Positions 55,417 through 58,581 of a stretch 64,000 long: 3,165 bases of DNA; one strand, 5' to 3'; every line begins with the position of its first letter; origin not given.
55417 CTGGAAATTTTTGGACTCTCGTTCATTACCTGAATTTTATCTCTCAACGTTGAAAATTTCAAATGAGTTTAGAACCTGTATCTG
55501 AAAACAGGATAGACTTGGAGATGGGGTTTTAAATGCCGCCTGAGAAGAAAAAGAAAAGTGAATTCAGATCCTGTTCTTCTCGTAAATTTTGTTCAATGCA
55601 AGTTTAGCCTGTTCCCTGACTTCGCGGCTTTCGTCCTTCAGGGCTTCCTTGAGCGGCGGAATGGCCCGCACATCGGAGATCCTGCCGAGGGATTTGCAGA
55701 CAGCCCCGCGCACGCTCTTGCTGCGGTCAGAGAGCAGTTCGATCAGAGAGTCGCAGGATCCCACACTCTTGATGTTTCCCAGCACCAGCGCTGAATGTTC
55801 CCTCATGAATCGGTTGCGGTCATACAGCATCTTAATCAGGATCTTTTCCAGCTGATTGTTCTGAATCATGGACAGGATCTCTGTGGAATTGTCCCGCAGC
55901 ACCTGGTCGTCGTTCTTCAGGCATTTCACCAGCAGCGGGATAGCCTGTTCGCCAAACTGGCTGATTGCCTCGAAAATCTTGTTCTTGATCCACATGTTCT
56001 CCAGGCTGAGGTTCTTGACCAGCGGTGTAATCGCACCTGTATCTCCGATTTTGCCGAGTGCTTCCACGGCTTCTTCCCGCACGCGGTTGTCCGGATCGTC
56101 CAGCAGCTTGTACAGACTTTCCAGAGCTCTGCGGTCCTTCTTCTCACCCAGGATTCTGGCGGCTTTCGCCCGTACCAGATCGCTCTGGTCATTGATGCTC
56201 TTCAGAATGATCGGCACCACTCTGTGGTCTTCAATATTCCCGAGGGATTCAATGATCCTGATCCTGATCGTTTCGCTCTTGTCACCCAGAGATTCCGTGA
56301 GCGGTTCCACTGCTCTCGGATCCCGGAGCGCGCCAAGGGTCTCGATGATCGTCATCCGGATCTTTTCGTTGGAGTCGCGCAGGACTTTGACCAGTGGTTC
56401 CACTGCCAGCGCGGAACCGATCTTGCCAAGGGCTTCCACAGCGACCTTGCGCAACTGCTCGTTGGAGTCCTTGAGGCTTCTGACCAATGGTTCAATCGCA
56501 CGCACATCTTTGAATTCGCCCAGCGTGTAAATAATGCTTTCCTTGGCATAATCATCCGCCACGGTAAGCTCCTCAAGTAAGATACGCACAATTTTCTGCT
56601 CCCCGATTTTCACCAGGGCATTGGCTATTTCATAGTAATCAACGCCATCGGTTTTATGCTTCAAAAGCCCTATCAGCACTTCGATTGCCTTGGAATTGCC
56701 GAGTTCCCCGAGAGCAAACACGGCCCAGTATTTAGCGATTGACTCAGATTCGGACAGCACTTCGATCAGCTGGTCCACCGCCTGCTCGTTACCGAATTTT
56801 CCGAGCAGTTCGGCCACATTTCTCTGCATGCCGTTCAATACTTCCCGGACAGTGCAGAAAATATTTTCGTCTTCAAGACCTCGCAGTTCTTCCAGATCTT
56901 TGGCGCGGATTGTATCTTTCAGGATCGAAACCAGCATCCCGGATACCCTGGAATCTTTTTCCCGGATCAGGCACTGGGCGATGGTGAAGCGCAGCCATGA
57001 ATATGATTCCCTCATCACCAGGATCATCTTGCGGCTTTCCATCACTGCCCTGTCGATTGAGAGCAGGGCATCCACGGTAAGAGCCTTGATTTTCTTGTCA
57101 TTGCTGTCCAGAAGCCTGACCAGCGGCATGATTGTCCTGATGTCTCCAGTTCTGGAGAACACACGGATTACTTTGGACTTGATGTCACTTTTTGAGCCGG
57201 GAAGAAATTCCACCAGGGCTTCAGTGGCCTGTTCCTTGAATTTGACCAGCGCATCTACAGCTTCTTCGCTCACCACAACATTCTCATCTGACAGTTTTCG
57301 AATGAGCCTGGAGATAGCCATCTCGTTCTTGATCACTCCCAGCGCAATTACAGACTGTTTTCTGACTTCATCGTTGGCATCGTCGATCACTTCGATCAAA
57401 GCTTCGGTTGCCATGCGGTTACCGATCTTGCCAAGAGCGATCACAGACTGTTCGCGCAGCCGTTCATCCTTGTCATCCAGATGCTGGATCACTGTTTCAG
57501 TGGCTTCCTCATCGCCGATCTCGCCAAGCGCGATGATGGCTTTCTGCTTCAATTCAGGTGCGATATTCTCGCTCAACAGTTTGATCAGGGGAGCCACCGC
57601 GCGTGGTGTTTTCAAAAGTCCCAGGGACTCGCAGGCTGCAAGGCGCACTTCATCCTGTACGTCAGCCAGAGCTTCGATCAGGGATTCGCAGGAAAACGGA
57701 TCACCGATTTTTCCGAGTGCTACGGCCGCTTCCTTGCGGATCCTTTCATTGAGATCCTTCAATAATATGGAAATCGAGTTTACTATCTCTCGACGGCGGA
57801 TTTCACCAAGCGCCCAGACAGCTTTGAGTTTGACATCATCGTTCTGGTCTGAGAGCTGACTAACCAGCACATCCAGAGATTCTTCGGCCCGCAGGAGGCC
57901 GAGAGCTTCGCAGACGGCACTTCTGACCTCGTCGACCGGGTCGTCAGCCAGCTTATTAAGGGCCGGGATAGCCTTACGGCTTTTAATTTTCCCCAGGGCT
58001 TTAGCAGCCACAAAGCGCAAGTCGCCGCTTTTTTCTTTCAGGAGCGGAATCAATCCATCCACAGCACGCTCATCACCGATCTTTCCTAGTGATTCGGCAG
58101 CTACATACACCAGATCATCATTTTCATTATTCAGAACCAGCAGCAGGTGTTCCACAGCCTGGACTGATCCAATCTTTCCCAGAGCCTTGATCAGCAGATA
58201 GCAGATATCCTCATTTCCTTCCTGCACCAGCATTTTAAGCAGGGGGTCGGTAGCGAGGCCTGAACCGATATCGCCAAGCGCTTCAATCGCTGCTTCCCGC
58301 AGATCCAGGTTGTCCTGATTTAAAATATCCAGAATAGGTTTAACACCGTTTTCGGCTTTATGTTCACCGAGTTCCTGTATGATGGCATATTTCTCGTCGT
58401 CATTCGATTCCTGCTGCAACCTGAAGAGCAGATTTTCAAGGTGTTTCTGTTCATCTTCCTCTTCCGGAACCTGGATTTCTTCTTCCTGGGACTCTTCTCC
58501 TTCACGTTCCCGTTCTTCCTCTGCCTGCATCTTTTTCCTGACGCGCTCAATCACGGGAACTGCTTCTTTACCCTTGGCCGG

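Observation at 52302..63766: HPr-Enzyme I translationally coupled to a giant zinc-ribbon/HEAT protein and a NTPase-TPR-Ser/Thr kinase in one minus-strand gene string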

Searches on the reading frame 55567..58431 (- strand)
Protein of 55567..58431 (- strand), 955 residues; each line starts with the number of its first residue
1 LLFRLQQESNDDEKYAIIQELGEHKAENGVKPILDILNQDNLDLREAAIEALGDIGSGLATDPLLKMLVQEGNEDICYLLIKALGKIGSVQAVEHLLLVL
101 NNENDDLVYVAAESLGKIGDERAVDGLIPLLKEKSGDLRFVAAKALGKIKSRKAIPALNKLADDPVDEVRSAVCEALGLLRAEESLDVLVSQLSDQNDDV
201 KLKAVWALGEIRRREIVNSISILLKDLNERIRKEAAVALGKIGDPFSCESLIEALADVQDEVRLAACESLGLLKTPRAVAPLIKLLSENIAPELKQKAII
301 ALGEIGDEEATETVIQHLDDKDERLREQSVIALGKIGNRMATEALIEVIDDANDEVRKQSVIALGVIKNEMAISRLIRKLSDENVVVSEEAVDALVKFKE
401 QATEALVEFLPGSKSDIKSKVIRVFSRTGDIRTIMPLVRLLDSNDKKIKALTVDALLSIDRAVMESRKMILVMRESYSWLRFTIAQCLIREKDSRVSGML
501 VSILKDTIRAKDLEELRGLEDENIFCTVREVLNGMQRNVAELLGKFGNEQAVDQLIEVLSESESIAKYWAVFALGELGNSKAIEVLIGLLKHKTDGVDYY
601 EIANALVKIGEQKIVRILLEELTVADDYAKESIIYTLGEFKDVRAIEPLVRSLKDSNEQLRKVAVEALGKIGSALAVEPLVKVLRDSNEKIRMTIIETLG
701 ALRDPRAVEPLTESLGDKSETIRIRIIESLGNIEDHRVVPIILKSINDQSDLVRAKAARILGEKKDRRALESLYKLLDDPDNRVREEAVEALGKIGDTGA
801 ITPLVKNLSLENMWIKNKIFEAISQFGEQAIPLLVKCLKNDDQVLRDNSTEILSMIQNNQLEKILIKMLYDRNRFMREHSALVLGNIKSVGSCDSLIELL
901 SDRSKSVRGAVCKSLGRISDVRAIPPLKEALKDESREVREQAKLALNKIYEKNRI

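Call 74: predict_structure(protein=window:55567-58431:-)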
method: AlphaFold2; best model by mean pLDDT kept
length: 955 residues; sequences in the alignment: 1
mean_pLDDT: 73.6   pTM: 0.42
mean pLDDT of the five models: 73.6, 70.6, 62.0, 57.1, 50.6
residues with pLDDT >= 90: 89; 70-90: 538; 50-70: 226; < 50: 102
segments of 3 or more residues with pLDDT < 50: 398-405, 429-432, 434-436, 460-505, 510-528, 843-845, 850-852, 856-859
pLDDT, mean of each block of 10 residues (from residue 1): 80 88 84 85 90 88 85 87 88 86 88 91 90 86 91 91 89 89 86 85 85 80 79 81 77 77 81 78 82 82 82 84 82 80 77 71 65 61 53 50 49 56 56 50 57 53 34 40 45 42 49 40 44 54 58 64 62 67 70 58 65 68 71 75 78 79 82 81 81 86 84 82 86 83 78 82 80 81 82 76 66 65 65 57 50 49 69 75 75 85 86 89 91 91 92 82
secondary structure, 60 per line:
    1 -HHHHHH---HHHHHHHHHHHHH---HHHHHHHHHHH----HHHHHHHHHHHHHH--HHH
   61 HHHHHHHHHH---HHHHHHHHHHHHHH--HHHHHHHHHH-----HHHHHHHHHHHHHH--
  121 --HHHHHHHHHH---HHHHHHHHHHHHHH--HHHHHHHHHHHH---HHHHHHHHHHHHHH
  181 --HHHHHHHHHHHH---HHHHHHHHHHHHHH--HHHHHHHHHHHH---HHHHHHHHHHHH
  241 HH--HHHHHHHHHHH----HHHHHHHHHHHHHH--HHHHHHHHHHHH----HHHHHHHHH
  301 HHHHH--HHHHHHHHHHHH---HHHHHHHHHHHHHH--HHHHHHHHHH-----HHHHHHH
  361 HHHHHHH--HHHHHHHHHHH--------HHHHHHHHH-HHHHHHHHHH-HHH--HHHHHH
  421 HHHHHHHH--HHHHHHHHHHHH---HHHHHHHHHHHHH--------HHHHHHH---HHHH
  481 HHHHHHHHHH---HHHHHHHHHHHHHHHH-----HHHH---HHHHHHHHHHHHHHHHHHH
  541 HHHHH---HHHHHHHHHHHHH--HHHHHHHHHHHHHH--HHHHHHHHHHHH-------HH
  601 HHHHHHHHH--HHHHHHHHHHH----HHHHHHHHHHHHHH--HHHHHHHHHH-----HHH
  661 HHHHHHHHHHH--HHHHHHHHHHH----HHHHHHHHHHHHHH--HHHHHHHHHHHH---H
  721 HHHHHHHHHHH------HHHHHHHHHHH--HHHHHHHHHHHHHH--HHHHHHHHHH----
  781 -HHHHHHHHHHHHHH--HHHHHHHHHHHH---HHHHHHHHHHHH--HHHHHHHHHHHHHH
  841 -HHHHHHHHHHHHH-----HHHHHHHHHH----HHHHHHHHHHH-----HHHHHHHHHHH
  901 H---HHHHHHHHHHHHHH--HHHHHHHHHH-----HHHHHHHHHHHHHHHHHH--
elements in order (helices of 4 or more, strands of 3 or more residues): H2-7 H11-23 H27-37 H42-55 H58-70 H74-87 H90-99 H105-118 H123-132 H136-149 H152-163 H167-180 H183-194 H198-211 H214-225 H229-242 H245-255 H260-273 H276-287 H292-305 H308-319 H323-336 H339-348 H354-367 H370-380 H389-397 H399-408 H415-428 H431-442 H446-458 H467-473 H477-490 H494-509 H515-518 H522-545 H549-561 H564-577 H580-591 H599-609 H612-622 H627-640 H643-652 H658-671 H674-684 H689-702 H705-716 H720-731 H738-748 H751-764 H767-776 H782-795 H798-809 H813-824 H827-840 H842-854 H860-869 H874-884 H890-901 H905-918 H921-930 H936-953
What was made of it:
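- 55564..58431 (-): HEAT-repeat solenoid (aa 476-1430), with a family-conserved non-repeat centre (around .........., Y952). AF2 model is all-alpha, mean pLDDT 73.6, with a low-confidence centre (call 74).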

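Call 78: fold_search(model_id=the predicted structure, library=pdb)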
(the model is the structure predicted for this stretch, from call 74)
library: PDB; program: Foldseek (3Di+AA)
matches with E <= 10: 1446; with E <= 0.001: 650
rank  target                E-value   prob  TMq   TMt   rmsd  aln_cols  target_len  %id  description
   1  6fsq                  4.3e-14  1.00  0.21  0.50  16.5       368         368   35  Structure of A3_bGFPD, an artificial bi-domain protein based on two different alphaRep domains : A3 and a GFP binding do (released 2018-08-08)
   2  7z8r_D                4.4e-13  1.00  0.30  0.25  21.8      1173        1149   14  CAND1-CUL1-RBX1 (released 2023-04-19)
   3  4a0c_A                2.0e-12  1.00  0.31  0.26  24.1      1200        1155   14  Structure of the CAND1-CUL4B-RBX1 complex (released 2011-11-30)
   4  4zv6_A                2.3e-11  1.00  0.27  0.90   2.3       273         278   39  Crystal structure of the artificial alpharep-7 octarellinV.1 complex (released 2016-05-25)
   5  1u6g_C                4.7e-11  1.00  0.30  0.26  23.5      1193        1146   14  Crystal Structure of The Cand1-Cul1-Roc1 Complex (released 2004-12-14)
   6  7q3l_A                4.7e-11  1.00  0.18  0.20  22.6      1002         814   13  Human 17S U2 snRNP 5' domain (released 2022-03-30)
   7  6bzx_A                5.4e-11  1.00  0.27  0.88   2.6       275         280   37  Structure of the artificial complex alpha-Rep/Octarellin V.1 crystallized by counter diffusion in a capillary (released 2019-01-09)
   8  8vvy_C                1.9e-10  1.00  0.28  0.23  20.7      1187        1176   14  Human Cullin-1 in complex with CAND2 (released 2025-01-29)
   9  8or0_C                3.3e-10  1.00  0.31  0.27  23.8      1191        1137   14  CAND1-CUL1-RBX1-SKP1-SKP2-CKS1-CDK2 (released 2023-06-28)
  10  9ed4_A                3.5e-10  1.00  0.29  0.16  26.1      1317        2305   12  A composite map of mTORC1-Rag-Ragultor-4EBP1 on membrane (released 2025-09-10)
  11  4xl5_C                4.7e-10  1.00  0.24  0.90   2.1       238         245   39  X-ray structure of bGFP-A / EGFP complex (released 2015-08-19)
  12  5ife_C                5.4e-10  1.00  0.25  0.27  17.0       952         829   13  Crystal structure of the human SF3b core complex (released 2016-10-26)
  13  6y5q_u                6.3e-10  1.00  0.24  0.26  21.5      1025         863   12  human 17S U2 snRNP (released 2020-06-17)
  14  6en4_C                6.5e-10  1.00  0.23  0.25  24.7      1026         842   12  SF3b core in complex with a splicing modulator (released 2018-06-20)
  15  6sb0_A                6.7e-10  1.00  0.26  0.15  28.5      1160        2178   14  cryo-EM structure of mTORC1 bound to PRAS40-fused active RagA/C GTPases (released 2019-10-16)
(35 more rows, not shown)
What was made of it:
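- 55564..58431 (-): Foldseek matches are alphaRep, CAND1 and karyopherins (call 78).
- The solenoid resembles peptide- and protein-binding scaffolds: alphaRep, CAND1, karyopherins (call 78).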
